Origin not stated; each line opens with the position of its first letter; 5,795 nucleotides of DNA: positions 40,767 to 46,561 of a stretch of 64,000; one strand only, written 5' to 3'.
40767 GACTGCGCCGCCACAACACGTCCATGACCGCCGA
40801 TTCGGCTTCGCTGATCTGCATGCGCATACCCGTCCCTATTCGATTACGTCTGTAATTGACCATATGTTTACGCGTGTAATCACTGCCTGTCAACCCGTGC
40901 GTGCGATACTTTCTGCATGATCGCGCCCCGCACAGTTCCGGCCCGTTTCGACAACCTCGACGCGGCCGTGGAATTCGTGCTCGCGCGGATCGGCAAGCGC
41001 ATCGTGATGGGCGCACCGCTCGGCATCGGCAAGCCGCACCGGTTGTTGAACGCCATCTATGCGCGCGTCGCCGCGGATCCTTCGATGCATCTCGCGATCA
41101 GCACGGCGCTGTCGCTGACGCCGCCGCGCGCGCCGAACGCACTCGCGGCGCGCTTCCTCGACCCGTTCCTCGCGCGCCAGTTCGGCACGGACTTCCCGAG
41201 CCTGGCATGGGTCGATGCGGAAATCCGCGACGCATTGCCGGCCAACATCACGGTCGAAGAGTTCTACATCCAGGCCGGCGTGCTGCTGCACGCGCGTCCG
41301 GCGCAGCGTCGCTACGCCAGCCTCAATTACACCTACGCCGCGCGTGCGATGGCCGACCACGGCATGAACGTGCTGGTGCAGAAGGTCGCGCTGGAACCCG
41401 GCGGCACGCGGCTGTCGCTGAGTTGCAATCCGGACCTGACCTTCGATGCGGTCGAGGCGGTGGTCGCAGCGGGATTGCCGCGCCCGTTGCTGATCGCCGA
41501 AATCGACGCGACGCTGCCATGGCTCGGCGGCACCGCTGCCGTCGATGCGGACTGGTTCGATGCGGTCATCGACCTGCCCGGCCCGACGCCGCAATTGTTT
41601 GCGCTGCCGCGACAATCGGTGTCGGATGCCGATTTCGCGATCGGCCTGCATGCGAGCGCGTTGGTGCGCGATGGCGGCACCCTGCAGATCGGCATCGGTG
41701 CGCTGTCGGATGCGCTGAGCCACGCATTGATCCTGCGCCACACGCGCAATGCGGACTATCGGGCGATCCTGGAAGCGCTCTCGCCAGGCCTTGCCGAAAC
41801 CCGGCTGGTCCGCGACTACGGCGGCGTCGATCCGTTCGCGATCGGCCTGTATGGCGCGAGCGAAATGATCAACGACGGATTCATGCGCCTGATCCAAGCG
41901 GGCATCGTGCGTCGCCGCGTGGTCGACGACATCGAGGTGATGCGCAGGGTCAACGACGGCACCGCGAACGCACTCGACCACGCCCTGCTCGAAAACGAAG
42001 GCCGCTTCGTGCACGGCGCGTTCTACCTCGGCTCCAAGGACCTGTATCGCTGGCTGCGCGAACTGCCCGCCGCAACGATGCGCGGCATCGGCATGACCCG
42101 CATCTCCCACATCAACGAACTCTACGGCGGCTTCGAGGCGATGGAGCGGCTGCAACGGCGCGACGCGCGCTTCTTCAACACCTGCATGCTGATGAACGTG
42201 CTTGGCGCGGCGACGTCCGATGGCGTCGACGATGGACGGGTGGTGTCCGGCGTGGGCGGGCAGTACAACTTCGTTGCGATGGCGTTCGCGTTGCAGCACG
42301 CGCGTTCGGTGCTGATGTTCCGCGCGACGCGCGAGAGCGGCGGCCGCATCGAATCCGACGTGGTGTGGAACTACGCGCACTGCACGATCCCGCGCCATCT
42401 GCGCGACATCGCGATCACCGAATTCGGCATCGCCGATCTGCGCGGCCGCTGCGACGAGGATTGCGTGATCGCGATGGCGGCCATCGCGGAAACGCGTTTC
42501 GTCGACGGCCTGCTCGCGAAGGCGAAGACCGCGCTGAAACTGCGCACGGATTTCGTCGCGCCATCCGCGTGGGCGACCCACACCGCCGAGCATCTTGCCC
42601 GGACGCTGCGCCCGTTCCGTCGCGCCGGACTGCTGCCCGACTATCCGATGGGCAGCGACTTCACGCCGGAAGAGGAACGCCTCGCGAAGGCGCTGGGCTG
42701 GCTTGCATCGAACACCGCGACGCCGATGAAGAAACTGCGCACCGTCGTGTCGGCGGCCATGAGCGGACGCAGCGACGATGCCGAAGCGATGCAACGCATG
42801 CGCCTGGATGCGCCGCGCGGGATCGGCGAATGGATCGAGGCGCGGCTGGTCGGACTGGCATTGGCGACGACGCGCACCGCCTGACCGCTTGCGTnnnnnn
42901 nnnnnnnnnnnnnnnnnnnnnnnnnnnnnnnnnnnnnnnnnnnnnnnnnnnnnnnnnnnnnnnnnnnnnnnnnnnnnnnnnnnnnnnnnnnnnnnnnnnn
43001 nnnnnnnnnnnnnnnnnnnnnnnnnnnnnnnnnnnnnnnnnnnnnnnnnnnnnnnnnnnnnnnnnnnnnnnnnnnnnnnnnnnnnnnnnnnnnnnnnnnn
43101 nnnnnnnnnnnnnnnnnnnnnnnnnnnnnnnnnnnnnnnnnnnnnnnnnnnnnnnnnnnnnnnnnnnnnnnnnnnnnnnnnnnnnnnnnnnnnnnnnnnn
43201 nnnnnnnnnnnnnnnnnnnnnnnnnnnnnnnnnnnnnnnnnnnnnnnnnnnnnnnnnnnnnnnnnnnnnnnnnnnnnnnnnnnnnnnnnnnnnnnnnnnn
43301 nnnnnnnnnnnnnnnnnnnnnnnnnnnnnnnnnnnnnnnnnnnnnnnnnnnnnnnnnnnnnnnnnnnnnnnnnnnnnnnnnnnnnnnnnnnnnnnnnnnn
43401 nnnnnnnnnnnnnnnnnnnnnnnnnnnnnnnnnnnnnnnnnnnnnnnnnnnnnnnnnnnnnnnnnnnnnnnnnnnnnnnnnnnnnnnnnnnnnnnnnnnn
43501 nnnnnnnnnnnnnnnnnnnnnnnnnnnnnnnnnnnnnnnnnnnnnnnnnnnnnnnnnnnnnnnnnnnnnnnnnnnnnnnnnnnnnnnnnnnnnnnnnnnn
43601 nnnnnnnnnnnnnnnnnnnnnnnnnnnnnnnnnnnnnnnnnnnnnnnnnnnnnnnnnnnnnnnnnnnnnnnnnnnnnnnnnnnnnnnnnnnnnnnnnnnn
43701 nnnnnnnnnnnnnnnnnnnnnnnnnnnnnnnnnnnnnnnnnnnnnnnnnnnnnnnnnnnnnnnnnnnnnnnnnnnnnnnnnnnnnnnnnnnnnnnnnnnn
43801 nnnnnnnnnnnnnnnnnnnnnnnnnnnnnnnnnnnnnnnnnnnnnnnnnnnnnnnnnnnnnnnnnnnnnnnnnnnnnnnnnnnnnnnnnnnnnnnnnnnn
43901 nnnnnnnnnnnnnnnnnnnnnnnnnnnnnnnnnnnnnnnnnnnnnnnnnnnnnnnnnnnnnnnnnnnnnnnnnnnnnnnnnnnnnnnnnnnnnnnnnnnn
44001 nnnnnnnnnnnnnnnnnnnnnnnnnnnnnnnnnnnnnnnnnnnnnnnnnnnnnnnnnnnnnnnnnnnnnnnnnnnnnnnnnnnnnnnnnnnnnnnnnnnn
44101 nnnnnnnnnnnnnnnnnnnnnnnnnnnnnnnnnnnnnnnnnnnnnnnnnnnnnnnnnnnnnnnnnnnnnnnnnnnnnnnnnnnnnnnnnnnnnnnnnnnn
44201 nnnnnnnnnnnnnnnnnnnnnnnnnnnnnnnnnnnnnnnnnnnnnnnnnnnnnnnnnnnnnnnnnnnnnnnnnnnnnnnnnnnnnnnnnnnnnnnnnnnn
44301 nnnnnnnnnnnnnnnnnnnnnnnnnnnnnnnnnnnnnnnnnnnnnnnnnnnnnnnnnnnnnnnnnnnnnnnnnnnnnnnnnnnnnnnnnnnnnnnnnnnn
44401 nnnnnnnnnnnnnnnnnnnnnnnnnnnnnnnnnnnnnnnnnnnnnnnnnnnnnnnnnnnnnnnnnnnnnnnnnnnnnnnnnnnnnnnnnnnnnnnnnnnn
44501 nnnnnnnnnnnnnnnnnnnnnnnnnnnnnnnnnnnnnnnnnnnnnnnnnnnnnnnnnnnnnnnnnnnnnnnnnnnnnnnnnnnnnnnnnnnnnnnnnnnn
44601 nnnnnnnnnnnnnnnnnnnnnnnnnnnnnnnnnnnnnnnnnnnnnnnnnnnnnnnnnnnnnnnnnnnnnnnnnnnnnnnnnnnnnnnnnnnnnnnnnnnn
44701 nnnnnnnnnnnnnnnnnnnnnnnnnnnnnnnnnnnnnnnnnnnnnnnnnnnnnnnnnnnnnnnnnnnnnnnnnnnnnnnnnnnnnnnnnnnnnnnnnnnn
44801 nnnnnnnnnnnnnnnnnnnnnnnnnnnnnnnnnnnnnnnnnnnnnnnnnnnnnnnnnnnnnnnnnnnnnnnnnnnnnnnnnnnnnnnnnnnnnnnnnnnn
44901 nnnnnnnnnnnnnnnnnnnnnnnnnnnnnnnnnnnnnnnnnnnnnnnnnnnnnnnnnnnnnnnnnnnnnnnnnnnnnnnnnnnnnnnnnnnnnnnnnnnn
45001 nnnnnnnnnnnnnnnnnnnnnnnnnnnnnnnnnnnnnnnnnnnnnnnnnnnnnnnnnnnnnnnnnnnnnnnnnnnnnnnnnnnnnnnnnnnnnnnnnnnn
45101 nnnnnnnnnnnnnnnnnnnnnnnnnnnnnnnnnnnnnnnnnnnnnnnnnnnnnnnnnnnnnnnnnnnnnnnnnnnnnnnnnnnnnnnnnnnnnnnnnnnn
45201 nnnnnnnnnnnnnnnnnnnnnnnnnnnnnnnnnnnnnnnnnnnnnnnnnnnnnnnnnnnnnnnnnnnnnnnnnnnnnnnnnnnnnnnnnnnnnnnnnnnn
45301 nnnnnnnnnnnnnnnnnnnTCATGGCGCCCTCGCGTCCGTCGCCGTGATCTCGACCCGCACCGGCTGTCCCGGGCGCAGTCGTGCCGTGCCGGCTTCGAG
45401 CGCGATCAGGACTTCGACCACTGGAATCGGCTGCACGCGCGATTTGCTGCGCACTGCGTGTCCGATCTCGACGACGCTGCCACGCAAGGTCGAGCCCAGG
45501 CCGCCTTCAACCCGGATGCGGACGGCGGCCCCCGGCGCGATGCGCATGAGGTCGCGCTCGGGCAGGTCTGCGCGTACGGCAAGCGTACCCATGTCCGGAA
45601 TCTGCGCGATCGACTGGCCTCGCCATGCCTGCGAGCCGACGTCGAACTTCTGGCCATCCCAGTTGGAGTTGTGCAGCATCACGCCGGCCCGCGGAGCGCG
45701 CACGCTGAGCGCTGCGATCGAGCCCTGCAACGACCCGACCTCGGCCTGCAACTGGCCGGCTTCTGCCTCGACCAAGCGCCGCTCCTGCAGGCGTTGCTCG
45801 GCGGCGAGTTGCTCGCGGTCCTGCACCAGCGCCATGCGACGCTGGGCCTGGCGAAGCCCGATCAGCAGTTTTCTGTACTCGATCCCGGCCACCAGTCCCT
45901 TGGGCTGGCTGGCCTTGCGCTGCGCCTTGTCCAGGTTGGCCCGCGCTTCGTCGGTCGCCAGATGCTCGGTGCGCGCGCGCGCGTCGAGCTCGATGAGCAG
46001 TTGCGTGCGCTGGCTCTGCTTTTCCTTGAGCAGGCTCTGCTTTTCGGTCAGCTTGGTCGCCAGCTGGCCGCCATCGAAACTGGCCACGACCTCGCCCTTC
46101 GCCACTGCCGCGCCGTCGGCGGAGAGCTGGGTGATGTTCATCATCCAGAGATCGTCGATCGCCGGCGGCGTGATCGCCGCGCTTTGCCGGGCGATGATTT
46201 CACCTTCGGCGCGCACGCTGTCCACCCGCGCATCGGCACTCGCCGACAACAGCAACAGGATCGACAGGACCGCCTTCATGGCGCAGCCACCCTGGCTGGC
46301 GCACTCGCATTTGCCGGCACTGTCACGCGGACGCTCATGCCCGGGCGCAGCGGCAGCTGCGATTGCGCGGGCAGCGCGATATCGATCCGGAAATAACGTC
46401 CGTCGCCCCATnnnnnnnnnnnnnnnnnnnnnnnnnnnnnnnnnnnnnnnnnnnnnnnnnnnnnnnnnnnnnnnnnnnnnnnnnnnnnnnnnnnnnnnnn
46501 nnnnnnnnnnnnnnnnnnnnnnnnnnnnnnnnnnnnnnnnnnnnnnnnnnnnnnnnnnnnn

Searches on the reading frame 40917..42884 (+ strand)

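Call 77: search_protein_families(library=pfam, proteins=[window:40917-42884:+], max_evalue=0.00001)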
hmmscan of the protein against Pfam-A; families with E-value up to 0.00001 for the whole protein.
window:40917-42884:+ (655 aa): 1 family
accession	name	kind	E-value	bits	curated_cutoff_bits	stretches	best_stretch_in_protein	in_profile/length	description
PF13336.12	AcetylCoA_hyd_C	-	7e-31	107.7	23.7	1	372-536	1-154/154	Acetyl-CoA hydrolase/transferase C-terminal domain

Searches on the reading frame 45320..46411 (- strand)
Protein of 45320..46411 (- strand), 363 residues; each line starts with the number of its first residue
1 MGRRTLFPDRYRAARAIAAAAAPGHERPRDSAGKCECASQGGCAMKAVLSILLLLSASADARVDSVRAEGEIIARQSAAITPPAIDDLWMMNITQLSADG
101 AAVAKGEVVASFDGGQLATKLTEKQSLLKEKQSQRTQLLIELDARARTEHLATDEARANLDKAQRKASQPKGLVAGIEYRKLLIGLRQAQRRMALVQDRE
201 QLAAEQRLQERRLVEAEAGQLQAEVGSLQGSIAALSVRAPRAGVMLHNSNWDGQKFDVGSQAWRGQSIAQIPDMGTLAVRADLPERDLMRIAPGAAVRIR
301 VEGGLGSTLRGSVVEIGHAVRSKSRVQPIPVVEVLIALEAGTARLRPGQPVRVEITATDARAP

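Call 77: search_protein_families(library=pfam, proteins=[window:45320-46411:-], max_evalue=0.00001)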
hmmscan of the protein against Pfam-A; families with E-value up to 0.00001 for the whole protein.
window:45320-46411:- (363 aa): 2 families
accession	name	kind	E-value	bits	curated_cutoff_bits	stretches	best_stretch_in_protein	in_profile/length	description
PF13437.12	HlyD_3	-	3.4e-11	44.3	22.2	1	237-348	2-106/106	HlyD family secretion protein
PF16576.10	HlyD_D23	-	1.2e-09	38.2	30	1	100-348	39-211/214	Barrel-sandwich domain of CusB or HlyD membrane-fusion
